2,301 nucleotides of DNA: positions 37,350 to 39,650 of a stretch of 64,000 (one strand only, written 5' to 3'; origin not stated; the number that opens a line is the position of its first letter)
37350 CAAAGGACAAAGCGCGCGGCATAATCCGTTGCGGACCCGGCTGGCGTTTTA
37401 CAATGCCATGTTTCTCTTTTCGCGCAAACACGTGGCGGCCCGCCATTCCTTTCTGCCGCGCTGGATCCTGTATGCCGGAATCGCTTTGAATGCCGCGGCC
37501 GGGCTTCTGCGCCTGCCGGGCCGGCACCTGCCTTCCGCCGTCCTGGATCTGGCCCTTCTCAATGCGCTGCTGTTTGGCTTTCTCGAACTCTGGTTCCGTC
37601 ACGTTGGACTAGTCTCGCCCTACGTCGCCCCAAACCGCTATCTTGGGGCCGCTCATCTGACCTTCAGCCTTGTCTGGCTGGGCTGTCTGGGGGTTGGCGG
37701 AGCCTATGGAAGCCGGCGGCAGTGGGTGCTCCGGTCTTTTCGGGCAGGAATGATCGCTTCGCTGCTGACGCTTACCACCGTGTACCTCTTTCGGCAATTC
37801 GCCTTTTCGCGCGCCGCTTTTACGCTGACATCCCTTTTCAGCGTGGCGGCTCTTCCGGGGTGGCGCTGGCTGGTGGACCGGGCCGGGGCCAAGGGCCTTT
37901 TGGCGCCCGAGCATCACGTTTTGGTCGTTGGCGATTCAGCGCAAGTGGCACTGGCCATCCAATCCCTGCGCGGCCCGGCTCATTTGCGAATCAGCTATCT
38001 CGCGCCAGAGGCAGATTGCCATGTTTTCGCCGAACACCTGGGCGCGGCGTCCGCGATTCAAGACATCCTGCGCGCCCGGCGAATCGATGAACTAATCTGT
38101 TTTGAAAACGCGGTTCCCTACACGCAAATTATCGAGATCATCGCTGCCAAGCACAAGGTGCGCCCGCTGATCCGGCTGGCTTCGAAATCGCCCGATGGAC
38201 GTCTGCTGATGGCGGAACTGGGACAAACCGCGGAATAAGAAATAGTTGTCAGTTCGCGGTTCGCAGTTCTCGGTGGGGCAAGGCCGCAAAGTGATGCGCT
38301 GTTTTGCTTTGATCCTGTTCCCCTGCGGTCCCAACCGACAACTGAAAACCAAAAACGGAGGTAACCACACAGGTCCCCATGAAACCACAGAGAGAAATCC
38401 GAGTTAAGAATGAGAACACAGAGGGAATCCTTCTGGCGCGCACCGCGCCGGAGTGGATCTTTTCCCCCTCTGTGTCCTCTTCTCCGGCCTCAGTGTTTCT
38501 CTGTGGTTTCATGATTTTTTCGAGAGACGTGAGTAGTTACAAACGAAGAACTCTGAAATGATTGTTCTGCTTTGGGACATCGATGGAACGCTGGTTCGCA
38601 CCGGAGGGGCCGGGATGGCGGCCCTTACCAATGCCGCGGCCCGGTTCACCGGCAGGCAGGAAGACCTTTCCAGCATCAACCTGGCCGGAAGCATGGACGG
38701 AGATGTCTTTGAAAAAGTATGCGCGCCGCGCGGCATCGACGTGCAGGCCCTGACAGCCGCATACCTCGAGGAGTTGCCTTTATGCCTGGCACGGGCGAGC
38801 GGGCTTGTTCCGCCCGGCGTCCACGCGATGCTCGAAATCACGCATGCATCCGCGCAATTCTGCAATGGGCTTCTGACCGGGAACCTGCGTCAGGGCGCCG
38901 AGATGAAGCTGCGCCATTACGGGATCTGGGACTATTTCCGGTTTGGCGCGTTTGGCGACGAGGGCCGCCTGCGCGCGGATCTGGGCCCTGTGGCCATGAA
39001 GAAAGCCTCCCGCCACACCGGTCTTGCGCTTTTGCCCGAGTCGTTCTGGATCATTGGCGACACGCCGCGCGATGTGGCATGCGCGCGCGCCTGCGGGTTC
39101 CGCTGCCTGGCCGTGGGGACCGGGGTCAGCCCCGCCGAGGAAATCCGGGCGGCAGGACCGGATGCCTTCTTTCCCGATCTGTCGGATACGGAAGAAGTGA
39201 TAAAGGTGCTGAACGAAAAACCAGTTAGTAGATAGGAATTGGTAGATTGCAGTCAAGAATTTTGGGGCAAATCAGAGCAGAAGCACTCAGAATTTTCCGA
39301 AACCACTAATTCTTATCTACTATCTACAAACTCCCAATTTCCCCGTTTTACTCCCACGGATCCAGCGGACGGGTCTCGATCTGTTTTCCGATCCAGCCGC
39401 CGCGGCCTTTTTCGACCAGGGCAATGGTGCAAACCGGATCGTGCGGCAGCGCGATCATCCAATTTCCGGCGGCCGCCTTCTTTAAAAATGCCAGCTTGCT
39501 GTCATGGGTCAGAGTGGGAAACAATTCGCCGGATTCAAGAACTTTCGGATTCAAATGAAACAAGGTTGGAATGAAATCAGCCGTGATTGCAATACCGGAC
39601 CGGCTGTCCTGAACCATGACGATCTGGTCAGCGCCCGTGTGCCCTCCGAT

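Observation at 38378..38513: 136-bp nested palindrome that encodes mirror-image MKPQR ORFs on both strands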

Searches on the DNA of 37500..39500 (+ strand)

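Call 7: search_rna_families(source=window, start=37500, end=39500, threshold=evalue, max_evalue=10)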
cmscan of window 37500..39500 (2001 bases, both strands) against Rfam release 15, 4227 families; matches with E-value up to 10: 5.
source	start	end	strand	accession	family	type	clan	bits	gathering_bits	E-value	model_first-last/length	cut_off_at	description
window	38404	38484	+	RF03230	mir-967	Gene; miRNA;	-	17.6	70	5.8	1-90/90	no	mir-967 microRNA precursor family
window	38403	38481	+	RF02436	SpF43_sRNA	Gene; sRNA;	-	16.7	70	7.4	1-99/99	no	Streptococcus sRNA SpF43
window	38408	38484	+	RF03778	mir-483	Gene; miRNA;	-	16.7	60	9.1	1-75/75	no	mir-483 microRNA precursor family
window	39185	39291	+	RF01932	bxd_4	Gene; lncRNA;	-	16.4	40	6.6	1-106/106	no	Bithoraxoid conserved region 4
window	39055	39208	-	RF02691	BTH_s19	Gene; sRNA;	-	11.1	153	8.2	1-224/224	no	Burkholderia sRNA 19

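Call 63: search_dna_similar(query=window:38360-38530:+, collection=plasmids, mode=distant, max_evalue=0.01, max_rows=15)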
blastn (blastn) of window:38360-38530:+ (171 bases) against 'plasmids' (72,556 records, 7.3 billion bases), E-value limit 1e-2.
No match.

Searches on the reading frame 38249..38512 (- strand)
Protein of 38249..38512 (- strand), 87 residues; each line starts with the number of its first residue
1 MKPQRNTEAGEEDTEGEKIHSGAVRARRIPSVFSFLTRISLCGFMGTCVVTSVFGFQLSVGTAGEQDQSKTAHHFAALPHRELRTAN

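Call 11: search_protein_families(library=pfam, proteins=[window:38249-38512:-], max_evalue=0.01)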
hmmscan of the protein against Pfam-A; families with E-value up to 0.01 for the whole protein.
window:38249-38512:- (87 aa): 0 families
